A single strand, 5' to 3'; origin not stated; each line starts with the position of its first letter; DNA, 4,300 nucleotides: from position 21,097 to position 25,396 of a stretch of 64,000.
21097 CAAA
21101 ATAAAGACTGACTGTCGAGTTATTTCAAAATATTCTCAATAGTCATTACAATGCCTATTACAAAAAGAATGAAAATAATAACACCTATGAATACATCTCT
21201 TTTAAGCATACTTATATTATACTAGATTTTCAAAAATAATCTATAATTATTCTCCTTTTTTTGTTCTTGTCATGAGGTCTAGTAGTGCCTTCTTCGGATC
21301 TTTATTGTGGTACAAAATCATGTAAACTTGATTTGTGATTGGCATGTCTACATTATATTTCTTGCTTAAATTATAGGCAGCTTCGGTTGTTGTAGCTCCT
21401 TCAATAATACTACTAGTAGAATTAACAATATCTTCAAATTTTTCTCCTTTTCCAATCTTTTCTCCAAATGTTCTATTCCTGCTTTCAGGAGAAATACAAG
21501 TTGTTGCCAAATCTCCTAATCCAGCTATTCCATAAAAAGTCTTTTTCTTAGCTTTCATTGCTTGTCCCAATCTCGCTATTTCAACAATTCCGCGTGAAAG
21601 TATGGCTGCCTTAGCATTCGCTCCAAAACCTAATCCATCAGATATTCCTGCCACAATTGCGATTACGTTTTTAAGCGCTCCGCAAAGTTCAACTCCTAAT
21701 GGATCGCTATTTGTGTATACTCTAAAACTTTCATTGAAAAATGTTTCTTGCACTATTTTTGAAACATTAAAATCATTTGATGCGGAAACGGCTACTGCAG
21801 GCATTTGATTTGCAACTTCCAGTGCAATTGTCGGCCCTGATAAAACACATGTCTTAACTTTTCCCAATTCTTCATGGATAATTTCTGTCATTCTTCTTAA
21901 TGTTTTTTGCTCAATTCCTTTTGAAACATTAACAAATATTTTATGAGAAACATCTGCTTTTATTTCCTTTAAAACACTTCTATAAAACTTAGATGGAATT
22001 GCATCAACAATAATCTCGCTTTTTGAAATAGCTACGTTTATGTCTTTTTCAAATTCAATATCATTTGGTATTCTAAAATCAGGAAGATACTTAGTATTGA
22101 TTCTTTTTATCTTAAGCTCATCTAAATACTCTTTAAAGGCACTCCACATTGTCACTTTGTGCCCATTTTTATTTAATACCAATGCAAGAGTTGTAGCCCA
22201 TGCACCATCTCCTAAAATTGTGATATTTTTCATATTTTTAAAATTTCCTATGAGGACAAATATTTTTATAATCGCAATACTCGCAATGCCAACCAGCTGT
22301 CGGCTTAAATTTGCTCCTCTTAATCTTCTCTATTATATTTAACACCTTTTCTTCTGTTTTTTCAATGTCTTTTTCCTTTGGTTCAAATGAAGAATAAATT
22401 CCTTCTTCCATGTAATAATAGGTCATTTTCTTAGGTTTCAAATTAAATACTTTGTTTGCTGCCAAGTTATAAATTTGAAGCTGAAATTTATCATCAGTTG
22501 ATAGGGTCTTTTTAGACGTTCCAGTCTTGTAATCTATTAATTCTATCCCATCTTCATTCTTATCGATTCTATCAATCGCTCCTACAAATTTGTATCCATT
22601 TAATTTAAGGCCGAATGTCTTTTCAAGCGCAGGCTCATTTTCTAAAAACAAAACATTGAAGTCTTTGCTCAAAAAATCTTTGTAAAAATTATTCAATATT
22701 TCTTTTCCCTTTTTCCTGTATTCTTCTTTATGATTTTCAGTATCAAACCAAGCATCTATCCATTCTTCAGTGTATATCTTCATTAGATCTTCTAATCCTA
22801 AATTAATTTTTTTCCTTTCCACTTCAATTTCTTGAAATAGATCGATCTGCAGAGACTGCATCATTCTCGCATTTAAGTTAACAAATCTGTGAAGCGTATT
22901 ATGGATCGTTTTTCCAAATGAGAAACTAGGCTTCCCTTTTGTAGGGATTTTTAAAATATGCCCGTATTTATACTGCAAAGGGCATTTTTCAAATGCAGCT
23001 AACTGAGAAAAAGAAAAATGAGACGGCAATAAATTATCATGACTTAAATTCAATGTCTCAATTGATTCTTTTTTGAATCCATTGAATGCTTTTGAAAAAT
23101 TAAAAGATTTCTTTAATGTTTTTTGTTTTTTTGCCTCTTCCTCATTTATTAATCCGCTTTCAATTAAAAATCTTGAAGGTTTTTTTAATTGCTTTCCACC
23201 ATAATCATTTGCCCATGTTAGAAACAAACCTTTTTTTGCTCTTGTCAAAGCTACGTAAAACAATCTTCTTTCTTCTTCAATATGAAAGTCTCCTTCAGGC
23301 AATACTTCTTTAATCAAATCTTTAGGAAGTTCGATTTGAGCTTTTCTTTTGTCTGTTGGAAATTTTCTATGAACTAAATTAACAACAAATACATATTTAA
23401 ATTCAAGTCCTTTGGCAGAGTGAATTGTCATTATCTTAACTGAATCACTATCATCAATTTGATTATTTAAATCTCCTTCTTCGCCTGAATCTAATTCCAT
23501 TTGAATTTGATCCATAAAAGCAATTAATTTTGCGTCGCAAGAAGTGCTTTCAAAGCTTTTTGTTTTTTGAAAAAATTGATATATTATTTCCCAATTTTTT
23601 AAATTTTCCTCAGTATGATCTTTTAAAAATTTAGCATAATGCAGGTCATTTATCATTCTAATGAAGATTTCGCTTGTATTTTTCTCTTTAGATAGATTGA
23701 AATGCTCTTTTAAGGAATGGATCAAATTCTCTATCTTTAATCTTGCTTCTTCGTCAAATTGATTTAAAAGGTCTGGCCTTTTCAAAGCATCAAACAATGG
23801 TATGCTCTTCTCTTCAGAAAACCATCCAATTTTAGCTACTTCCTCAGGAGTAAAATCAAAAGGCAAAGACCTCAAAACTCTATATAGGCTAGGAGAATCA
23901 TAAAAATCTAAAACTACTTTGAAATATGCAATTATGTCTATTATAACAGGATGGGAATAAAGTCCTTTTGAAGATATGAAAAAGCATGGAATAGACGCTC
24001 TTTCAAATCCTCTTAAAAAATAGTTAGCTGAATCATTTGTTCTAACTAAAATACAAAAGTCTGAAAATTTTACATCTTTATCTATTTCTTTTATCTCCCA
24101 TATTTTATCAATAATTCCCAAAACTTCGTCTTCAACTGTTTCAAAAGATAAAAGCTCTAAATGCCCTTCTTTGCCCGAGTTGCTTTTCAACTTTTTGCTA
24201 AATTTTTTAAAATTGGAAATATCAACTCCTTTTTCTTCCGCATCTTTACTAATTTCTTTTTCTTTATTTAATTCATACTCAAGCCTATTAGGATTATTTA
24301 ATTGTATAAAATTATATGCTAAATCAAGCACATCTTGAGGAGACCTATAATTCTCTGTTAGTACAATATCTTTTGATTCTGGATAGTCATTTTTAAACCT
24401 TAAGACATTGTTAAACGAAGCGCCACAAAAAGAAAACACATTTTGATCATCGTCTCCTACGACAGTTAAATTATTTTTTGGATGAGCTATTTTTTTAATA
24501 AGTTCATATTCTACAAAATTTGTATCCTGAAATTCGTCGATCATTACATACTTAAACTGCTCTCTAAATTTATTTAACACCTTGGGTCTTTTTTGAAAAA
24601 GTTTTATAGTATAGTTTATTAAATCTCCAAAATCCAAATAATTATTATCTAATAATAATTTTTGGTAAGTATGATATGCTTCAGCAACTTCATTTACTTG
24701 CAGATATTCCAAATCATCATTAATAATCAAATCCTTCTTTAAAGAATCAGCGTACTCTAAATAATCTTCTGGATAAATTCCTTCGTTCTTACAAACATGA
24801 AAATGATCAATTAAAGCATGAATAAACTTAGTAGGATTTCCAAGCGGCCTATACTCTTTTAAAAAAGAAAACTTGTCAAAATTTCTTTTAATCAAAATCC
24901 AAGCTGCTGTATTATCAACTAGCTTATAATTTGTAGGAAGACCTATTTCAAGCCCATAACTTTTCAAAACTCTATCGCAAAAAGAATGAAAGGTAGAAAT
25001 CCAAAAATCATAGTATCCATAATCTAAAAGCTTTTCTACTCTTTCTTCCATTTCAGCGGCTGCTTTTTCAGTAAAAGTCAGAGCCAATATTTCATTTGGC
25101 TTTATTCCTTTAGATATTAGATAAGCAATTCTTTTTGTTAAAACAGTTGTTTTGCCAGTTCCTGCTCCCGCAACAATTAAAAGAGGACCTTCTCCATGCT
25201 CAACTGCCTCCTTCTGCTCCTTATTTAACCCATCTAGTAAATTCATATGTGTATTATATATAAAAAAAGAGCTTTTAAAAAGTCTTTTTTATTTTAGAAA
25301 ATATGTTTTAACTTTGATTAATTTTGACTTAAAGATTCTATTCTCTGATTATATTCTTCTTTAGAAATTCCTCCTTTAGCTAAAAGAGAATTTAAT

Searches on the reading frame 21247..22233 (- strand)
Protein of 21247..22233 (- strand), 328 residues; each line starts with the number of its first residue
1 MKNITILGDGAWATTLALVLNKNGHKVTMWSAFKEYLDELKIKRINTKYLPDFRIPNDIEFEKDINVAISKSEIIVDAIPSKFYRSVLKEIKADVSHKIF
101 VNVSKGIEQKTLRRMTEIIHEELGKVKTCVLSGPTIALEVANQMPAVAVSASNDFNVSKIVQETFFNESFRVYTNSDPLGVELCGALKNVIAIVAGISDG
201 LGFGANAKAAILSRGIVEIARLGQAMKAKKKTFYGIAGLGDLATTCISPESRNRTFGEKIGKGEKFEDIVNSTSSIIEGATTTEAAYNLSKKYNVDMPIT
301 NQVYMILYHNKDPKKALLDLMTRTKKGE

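Call 81: search_protein_families(library=pfam, proteins=[window:21247-22233:-], max_evalue=0.01)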
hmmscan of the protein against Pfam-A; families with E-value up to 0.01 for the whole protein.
window:21247-22233:- (328 aa): 5 families
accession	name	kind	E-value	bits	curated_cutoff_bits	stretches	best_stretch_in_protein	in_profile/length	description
PF07479.19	NAD_Gly3P_dh_C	-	1.7e-56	190.8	25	1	177-317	1-141/142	NAD-dependent glycerol-3-phosphate dehydrogenase C-terminus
PF01210.29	NAD_Gly3P_dh_N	-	1.5e-45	155.5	23.1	1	3-155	1-155/158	NAD-dependent glycerol-3-phosphate dehydrogenase N-terminus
PF20618.3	GPD_NAD_C_bact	-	1.9e-20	73.6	27.6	1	237-303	1-66/66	Bacterial GPD, NAD-dependent C-terminal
PF03807.23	F420_oxidored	-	7.4e-06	26.9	21.6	1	4-104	2-92/94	NADP oxidoreductase coenzyme F420-dependent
PF00070.33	Pyr_redox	-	0.0075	17.2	22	0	4-36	2-34/82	Pyridine nucleotide-disulphide oxidoreductase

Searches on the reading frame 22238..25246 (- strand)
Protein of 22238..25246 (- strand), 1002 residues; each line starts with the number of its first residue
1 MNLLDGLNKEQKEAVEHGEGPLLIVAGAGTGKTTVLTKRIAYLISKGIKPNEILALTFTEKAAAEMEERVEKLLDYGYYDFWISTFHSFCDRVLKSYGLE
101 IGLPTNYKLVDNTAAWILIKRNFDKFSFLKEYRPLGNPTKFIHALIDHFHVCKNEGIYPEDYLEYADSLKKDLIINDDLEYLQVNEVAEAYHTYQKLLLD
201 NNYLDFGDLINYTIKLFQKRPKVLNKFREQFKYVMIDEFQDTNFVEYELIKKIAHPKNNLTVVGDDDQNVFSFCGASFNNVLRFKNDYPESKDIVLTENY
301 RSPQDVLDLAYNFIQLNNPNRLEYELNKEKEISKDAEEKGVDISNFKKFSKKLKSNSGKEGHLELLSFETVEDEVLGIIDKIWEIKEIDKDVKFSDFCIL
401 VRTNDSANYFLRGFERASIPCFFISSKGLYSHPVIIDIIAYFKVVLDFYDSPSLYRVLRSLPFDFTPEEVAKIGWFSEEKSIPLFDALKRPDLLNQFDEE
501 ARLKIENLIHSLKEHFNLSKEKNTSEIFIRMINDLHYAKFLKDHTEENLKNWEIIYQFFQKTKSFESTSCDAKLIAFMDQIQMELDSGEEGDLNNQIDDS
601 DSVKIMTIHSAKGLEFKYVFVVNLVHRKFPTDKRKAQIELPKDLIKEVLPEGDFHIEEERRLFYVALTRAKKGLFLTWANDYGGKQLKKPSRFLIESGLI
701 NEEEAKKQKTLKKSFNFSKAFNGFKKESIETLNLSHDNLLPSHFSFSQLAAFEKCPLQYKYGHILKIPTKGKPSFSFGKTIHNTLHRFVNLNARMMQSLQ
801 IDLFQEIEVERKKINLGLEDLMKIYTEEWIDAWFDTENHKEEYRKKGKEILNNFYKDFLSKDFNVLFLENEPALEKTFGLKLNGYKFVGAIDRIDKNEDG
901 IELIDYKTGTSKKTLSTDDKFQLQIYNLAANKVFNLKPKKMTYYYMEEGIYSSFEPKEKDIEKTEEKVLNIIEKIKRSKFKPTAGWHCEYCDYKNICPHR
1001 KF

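Call 51: search_protein_families(library=pfam, proteins=[window:22238-25246:-], max_evalue=0.001)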
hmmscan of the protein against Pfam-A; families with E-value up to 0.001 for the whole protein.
window:22238-25246:- (1002 aa): 8 families
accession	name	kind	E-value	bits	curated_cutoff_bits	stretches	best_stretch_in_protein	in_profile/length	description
PF00580.27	UvrD-helicase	-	2e-78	264.3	23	1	7-289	1-271/271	UvrD/REP helicase N-terminal domain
PF13361.12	UvrD_C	-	8.3e-52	177.2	25.6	1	294-680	1-349/350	UvrD-like helicase C-terminal domain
PF12705.13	PDDEXK_1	-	1.2e-37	130.7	22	1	743-998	1-247/247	PD-(D/E)XK nuclease superfamily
PF13245.12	AAA_19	-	3.3e-24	86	25.1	1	11-272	1-132/134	AAA domain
PF13538.12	UvrD_C_2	-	7.4e-12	45.4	27.4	2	654-676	29-51/52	UvrD-like helicase C-terminal domain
PF13604.12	AAA_30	-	1e-08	35.6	27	1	7-70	2-66/191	AAA domain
PF01443.25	Viral_helicase1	-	1.2e-05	25.6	21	0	600-675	178-225/228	Viral superfamily 1 RNA helicase core domain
PF10926.14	DUF2800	-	6e-05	22.8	21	1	875-1000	106-235/368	Protein of unknown function (DUF2800)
